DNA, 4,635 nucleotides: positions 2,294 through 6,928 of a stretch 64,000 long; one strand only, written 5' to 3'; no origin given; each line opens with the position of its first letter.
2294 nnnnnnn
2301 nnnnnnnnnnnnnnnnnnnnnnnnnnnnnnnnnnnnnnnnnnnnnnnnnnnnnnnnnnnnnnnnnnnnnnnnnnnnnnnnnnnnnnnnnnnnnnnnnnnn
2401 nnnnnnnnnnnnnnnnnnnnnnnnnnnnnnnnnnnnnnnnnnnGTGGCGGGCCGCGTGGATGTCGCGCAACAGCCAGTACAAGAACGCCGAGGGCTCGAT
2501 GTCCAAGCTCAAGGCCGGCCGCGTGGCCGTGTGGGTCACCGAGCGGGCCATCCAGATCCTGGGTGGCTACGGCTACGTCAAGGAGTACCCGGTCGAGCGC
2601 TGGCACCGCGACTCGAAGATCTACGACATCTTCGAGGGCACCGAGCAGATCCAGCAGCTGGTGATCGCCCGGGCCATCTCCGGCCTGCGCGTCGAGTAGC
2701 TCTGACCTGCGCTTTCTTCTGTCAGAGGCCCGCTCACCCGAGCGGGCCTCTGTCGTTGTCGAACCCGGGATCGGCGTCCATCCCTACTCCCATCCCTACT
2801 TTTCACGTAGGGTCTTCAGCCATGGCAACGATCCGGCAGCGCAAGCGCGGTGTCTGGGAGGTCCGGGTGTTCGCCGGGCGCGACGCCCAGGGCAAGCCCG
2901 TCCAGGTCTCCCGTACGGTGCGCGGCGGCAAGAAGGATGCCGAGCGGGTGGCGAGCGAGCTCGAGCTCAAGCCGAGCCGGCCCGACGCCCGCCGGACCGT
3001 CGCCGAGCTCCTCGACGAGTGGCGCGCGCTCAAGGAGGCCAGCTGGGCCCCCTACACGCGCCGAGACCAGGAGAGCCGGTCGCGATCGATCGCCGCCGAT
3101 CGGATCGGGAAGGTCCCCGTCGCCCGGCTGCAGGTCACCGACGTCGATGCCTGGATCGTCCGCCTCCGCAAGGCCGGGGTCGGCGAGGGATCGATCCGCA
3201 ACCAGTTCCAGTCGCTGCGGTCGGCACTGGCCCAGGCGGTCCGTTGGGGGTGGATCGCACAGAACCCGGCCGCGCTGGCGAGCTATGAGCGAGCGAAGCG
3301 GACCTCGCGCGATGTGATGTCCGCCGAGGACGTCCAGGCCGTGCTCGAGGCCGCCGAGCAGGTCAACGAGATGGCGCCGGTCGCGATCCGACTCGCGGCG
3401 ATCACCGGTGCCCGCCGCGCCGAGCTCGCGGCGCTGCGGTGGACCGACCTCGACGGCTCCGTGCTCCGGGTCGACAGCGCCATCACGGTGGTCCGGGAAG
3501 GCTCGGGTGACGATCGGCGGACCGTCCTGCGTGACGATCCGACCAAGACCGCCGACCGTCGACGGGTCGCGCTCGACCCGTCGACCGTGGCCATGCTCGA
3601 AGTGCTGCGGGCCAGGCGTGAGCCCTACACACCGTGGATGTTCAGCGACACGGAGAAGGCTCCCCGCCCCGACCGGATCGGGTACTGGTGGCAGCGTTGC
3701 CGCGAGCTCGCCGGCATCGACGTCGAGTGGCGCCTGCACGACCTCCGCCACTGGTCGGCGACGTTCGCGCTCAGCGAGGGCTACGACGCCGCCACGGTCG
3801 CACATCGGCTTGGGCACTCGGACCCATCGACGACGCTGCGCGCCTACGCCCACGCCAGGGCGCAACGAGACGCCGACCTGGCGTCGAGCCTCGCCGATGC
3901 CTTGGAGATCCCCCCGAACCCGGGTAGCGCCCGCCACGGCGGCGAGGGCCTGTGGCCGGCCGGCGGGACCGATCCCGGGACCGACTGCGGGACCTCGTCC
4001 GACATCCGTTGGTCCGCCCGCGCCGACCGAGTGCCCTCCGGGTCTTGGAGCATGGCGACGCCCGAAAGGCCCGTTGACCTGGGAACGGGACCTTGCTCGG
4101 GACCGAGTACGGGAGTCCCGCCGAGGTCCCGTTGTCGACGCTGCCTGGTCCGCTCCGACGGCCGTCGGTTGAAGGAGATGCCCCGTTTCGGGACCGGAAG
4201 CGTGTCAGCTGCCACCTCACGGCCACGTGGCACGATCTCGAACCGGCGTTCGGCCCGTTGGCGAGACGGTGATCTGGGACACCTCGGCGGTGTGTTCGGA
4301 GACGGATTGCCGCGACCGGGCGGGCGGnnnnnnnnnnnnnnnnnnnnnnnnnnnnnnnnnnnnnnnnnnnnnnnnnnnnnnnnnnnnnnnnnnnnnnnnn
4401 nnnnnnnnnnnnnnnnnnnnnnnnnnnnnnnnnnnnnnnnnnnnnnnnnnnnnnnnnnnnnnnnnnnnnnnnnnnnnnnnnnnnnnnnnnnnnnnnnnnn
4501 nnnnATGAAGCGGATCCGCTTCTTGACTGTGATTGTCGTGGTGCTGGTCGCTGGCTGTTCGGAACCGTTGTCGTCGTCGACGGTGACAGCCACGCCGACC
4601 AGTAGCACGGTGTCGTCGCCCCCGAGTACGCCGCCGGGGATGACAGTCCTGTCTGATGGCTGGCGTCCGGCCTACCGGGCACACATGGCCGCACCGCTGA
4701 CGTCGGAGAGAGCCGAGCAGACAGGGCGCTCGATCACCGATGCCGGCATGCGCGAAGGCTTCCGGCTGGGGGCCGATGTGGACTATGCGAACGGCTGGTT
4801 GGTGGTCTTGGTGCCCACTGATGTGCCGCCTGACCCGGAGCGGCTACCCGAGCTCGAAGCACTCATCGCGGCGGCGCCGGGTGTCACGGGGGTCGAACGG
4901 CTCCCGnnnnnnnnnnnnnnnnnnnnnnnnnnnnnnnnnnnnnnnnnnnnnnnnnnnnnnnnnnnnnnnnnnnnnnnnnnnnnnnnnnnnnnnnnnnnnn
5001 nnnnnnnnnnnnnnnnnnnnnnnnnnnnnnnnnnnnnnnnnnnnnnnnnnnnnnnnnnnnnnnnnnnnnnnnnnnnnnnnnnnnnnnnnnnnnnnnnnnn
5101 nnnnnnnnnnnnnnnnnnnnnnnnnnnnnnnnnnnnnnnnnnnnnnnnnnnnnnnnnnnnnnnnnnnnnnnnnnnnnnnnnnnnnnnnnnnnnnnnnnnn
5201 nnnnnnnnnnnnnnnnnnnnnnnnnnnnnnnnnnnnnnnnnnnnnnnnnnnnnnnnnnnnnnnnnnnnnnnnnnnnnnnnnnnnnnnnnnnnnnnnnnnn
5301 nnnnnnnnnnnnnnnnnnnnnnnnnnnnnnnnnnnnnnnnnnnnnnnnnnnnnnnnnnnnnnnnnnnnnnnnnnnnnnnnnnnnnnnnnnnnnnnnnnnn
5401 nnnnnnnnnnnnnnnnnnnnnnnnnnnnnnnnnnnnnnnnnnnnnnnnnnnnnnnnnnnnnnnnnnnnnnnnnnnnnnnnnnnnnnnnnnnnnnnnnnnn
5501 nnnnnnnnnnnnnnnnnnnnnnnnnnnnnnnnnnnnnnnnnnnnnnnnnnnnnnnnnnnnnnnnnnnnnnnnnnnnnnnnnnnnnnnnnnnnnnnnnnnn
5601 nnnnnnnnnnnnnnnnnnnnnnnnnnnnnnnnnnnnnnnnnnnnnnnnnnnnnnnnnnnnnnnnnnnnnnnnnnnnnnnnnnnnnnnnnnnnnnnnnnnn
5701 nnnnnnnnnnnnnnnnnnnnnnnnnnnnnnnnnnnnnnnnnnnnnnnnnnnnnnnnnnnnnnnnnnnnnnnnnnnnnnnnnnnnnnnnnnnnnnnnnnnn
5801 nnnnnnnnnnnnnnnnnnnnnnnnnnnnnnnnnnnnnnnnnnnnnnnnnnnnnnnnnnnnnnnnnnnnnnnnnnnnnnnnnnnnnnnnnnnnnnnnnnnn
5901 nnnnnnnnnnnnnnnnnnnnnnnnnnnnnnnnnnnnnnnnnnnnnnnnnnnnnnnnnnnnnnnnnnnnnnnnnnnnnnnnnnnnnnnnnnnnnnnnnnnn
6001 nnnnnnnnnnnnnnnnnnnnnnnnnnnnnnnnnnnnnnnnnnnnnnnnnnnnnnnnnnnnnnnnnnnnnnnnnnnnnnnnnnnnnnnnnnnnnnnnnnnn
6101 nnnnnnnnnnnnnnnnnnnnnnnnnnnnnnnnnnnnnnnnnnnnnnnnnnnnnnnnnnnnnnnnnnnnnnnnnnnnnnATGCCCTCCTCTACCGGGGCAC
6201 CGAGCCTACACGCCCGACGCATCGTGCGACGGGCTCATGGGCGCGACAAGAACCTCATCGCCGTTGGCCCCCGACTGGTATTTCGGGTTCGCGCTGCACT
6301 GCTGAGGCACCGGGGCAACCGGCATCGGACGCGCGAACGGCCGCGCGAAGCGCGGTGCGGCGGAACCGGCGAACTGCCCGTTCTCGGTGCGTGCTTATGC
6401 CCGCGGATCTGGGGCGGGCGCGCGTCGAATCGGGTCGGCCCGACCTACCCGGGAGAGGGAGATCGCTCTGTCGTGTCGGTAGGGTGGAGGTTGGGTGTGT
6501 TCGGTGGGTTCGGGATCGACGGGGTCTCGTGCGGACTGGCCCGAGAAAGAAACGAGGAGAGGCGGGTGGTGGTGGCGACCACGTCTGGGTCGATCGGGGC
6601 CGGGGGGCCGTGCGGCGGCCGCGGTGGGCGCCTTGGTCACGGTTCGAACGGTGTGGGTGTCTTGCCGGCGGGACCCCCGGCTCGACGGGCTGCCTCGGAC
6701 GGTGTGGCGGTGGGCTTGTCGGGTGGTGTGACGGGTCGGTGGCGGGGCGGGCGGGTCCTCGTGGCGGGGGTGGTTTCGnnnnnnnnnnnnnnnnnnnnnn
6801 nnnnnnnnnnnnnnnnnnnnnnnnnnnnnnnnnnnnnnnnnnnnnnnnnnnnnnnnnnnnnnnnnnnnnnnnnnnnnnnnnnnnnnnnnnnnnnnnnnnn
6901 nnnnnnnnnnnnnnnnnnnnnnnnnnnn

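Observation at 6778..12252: Cargo block of large uncharacterised proteins: a Cys/His plus LRV-repeat protein and a duplicated hypothetical gene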

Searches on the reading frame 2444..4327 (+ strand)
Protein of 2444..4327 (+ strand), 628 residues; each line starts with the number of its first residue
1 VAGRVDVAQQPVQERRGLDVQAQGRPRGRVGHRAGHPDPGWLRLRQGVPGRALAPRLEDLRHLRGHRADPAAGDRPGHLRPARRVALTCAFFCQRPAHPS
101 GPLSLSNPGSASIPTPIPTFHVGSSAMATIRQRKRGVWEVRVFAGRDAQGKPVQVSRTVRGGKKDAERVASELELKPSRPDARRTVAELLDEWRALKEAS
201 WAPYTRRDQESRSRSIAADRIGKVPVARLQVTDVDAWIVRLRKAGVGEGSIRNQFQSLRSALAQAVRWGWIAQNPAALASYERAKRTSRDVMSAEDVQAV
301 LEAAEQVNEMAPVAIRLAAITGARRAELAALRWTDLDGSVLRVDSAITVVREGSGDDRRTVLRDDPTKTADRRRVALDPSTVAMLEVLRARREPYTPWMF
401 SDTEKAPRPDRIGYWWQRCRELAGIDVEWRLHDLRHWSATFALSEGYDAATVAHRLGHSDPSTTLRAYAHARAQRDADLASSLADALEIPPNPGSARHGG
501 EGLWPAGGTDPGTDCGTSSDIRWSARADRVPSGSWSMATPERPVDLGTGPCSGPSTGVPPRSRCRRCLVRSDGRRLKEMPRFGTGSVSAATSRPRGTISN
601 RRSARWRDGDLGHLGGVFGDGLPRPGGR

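Call 9: search_protein_families(library=pfam, proteins=[window:2444-4327:+], max_evalue=0.1)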
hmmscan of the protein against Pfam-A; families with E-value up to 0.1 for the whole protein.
window:2444-4327:+ (628 aa): 4 families
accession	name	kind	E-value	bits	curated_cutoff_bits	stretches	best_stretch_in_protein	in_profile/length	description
PF00589.27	Phage_integrase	-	9.1e-18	65.1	27.1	1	291-474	2-171/172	Phage integrase family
PF11917.13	DUF3435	-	2.2e-05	24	25.8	1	392-478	160-245/418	Protein of unknown function (DUF3435)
PF22022.2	Phage_int_M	-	0.0017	19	27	1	188-277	3-91/96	Phage integrase central domain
PF13102.12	Phage_int_SAM_5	-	0.017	15.9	22.3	1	234-276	54-93/98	Phage integrase SAM-like domain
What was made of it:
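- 2444..4330 (+): Tyrosine integrase ORF. The true start is probably later than 2444. Pfam Phage_integrase E=9e-18 at aa 291-474 of the ORF (call 9).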

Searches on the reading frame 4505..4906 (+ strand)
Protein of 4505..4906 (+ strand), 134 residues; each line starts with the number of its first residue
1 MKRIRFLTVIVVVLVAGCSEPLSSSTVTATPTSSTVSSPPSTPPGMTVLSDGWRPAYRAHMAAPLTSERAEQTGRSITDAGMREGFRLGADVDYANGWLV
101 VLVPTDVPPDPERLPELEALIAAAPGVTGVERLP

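Call 9: search_protein_families(library=pfam, proteins=[window:4505-4906:+], max_evalue=0.1)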
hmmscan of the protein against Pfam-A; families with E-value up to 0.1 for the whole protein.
window:4505-4906:+ (134 aa): 1 family
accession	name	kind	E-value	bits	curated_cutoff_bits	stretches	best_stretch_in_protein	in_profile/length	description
PF08139.17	LPAM_1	-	0.045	14.7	20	0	1-19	1-18/18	Prokaryotic membrane lipoprotein lipid attachment site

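Call 11: search_protein_families(library=ncbifam, proteins=[window:4505-4906:+], max_evalue=0.1)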
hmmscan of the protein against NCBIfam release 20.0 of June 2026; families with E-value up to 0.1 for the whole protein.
window:4505-4906:+ (134 aa): 1 family
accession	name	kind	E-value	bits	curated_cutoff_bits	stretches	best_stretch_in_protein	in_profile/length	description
NF041193.1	lipo_SP0191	subfamily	0.042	13.9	75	1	1-38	1-38/190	SP0191 family lipoprotein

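Call 12: search_protein_families(library=padloc, proteins=[window:4505-4906:+], max_evalue=0.1)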
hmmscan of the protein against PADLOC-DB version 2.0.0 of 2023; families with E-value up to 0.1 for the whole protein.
window:4505-4906:+ (134 aa): 0 families

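Call 64: search_protein_families(library=phrogs, proteins=[window:4505-4906:+], max_evalue=0.1)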
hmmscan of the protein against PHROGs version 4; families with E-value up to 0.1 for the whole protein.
window:4505-4906:+ (134 aa): 1 family
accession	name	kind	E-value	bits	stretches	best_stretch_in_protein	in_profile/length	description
phrog_25640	-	unknown function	0.038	14.6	1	2-43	8-49/189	-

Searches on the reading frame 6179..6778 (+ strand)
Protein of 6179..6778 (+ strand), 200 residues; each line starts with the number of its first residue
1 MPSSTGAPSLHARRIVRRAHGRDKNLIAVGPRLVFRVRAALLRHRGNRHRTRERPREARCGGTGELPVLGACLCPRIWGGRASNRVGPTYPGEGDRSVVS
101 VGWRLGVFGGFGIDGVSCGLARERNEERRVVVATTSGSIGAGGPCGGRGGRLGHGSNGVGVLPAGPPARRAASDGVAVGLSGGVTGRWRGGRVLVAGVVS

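Call 38: search_protein_families(library=pfam, proteins=[window:6179-6778:+], max_evalue=0.001)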
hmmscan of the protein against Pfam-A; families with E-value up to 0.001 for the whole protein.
window:6179-6778:+ (200 aa): 0 families

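Call 64: search_protein_families(library=phrogs, proteins=[window:6179-6778:+], max_evalue=0.1)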
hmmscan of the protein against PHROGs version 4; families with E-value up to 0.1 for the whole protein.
window:6179-6778:+ (200 aa): 0 families
